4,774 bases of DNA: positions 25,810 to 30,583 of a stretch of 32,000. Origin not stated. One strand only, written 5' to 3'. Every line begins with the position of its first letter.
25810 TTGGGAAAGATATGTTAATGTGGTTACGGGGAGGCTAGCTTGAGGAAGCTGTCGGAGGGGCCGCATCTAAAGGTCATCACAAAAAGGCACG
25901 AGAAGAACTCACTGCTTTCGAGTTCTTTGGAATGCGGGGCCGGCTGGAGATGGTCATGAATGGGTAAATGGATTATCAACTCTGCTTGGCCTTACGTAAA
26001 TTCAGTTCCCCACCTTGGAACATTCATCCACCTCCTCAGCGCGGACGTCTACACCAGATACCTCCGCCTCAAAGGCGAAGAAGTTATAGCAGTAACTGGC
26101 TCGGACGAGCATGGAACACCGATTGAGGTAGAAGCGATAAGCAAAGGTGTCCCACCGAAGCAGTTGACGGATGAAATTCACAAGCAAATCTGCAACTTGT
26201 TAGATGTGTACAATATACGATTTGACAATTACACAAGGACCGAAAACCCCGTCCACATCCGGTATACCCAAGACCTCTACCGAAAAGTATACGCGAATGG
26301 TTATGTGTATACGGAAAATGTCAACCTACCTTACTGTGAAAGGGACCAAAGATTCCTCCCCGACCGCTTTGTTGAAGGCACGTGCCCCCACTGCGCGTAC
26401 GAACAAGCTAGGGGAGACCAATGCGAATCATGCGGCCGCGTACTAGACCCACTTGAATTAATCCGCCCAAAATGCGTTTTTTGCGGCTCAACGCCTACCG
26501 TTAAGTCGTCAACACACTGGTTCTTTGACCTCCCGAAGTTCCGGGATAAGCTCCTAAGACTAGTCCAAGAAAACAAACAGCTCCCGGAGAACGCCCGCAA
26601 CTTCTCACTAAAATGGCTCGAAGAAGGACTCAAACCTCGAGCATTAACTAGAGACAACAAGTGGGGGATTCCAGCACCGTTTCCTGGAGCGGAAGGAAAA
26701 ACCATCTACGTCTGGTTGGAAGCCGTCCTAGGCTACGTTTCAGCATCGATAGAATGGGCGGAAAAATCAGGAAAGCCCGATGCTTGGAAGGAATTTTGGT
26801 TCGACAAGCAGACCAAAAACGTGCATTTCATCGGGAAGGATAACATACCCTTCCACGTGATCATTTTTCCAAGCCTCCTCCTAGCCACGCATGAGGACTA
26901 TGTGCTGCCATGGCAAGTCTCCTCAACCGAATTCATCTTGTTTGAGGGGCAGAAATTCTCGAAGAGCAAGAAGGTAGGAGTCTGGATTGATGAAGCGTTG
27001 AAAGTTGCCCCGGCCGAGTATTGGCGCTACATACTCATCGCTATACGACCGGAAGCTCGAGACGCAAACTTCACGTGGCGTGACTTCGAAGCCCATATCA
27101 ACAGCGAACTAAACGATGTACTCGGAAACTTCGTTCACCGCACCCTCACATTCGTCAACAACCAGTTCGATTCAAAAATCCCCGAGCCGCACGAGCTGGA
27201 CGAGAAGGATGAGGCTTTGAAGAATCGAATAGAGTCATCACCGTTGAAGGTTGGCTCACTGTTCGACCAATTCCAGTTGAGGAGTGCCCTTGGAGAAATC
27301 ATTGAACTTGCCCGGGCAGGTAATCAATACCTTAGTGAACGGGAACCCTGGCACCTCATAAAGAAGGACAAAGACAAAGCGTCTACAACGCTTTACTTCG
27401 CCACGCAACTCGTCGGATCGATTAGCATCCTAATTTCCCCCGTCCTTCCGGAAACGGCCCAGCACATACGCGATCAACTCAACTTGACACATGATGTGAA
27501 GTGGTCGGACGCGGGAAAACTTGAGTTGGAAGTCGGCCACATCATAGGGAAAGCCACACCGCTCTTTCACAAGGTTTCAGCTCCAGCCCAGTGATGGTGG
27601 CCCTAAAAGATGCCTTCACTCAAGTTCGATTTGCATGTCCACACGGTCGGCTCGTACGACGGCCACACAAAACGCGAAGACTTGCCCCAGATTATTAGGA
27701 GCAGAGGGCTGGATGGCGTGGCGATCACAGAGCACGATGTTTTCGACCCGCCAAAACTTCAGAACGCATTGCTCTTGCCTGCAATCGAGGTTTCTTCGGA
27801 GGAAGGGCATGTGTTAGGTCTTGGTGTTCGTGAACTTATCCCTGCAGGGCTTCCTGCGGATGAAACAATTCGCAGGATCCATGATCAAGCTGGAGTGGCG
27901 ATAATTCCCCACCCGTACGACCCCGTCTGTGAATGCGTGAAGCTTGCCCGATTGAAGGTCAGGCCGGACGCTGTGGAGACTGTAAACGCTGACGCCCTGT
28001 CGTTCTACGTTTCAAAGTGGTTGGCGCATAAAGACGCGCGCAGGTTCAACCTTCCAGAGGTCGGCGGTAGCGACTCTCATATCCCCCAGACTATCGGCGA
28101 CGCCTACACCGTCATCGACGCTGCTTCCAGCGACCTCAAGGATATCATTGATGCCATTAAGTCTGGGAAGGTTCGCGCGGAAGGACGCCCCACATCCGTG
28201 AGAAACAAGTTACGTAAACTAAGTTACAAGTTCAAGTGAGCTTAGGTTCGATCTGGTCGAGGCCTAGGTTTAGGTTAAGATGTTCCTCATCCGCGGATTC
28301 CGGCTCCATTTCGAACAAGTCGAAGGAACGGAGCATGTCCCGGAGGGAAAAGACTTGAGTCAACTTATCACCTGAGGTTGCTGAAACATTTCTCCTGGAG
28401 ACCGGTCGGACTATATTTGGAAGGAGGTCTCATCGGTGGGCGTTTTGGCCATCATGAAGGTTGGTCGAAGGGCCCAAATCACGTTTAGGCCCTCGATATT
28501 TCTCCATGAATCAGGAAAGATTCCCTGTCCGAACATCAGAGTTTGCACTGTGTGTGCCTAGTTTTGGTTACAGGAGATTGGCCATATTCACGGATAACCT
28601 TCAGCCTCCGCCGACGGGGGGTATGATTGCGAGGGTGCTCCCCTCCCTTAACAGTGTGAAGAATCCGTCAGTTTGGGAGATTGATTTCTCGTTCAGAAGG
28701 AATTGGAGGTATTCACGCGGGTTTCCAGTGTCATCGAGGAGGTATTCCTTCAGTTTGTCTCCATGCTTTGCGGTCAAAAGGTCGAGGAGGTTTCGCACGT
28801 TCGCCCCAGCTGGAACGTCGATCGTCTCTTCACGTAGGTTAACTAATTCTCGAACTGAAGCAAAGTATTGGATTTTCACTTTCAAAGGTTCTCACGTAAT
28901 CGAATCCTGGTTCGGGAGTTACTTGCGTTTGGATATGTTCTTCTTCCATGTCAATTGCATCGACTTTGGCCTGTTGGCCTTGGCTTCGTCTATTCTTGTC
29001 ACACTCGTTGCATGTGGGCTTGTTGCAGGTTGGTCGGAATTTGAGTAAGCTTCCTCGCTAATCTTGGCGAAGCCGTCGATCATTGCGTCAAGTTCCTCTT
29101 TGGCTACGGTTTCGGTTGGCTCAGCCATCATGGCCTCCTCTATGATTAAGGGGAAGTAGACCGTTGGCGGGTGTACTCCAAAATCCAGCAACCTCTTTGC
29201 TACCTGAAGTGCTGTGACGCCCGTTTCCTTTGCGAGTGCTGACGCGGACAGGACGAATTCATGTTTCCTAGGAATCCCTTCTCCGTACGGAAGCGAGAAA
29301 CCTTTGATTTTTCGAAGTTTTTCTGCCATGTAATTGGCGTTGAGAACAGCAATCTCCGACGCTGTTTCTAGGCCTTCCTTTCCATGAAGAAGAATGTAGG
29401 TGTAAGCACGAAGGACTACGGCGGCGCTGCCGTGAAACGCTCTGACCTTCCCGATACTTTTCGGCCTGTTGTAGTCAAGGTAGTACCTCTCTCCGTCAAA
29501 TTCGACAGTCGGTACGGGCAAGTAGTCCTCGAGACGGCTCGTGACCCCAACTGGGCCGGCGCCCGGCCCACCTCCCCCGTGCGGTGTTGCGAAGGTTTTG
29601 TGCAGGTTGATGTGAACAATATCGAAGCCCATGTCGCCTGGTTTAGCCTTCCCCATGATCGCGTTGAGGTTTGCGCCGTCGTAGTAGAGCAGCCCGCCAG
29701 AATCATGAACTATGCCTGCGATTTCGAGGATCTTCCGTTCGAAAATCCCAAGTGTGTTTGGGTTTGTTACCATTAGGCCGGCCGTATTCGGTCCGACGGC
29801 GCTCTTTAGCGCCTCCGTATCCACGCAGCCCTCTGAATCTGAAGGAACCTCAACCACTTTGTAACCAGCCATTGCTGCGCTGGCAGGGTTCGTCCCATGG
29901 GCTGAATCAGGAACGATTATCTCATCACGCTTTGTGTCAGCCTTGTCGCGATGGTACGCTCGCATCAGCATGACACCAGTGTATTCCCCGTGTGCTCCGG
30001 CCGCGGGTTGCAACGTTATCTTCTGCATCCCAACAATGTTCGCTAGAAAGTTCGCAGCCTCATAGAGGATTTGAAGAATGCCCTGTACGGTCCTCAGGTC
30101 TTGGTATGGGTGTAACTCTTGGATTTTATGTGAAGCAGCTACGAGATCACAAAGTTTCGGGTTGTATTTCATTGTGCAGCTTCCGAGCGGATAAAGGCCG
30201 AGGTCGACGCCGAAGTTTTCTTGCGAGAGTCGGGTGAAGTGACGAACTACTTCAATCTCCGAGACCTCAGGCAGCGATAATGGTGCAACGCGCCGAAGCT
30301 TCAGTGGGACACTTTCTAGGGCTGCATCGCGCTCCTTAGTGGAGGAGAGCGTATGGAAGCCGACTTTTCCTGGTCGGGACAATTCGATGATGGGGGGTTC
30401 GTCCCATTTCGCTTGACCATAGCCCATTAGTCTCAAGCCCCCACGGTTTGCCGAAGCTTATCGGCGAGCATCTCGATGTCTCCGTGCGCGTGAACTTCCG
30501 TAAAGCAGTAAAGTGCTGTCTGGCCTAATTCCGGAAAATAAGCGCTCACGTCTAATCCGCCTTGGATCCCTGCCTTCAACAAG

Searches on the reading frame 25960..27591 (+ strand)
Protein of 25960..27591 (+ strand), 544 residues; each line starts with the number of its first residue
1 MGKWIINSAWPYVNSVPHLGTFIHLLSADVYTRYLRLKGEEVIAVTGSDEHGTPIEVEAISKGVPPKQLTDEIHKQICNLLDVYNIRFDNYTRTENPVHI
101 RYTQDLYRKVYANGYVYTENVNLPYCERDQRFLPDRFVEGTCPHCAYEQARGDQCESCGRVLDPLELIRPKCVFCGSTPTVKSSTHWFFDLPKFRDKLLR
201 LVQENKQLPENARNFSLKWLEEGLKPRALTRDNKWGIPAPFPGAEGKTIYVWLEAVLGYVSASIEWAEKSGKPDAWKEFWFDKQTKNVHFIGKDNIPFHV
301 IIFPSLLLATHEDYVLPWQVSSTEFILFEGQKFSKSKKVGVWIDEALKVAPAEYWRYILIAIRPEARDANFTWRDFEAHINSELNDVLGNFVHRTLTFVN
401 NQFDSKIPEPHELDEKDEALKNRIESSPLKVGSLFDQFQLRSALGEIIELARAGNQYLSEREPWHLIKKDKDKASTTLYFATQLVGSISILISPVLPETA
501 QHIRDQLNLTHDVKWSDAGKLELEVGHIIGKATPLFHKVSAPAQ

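Call 67: search_protein_families(library=pfam, proteins=[window:25960-27591:+], max_evalue=0.0001)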
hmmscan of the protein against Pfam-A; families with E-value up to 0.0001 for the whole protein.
window:25960-27591:+ (544 aa): 4 families
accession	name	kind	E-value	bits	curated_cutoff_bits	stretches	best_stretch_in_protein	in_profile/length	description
PF09334.17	tRNA-synt_1g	-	5.4e-153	509.8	20.1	1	5-396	2-391/391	tRNA synthetases class I (M)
PF19303.5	Anticodon_3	-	1.7e-17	64.2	23.5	1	407-540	1-136/152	Anticodon binding domain of methionyl tRNA ligase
PF00133.28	tRNA-synt_1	-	9.5e-13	48.1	22.7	1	3-58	24-79/414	tRNA synthetases class I (I, L, M and V)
PF01406.26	tRNA-synt_1e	-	6.6e-05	22.8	27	0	13-120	19-125/301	tRNA synthetases class I (C) catalytic domain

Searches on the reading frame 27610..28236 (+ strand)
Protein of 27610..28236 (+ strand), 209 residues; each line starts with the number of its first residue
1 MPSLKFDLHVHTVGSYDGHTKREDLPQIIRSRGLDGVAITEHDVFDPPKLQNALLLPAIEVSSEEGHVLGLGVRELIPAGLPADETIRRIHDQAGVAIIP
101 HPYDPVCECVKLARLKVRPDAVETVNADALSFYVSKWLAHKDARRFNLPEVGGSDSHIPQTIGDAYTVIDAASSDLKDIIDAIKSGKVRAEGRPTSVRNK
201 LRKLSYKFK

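Call 67: search_protein_families(library=pfam, proteins=[window:27610-28236:+], max_evalue=0.0001)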
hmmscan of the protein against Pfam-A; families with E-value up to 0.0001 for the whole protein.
window:27610-28236:+ (209 aa): 2 families
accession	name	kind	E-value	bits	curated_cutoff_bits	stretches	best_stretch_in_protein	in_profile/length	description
PF13263.12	PHP_C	-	1.9e-15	56.5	21.3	1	139-188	7-56/56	PHP-associated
PF02811.25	PHP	-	3.3e-06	27.9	26.4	1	7-184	1-153/164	PHP domain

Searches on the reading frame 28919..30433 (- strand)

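Call 67: search_protein_families(library=pfam, proteins=[window:28919-30433:-], max_evalue=0.0001)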
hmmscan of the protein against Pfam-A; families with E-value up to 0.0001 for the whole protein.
window:28919-30433:- (504 aa): 3 families
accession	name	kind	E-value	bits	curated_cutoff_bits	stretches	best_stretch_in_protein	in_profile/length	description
PF21478.3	GcvP2_C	-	1.4e-23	83.5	27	1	358-464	1-104/122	Glycine dehydrogenase, C-terminal domain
PF02347.22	GDC-P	-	2.8e-09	36.8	26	1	40-306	29-284/429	Glycine cleavage system P-protein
PF00266.25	Aminotran_5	-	2.2e-07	30.6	21.5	1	167-286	86-207/371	Aminotransferase class-V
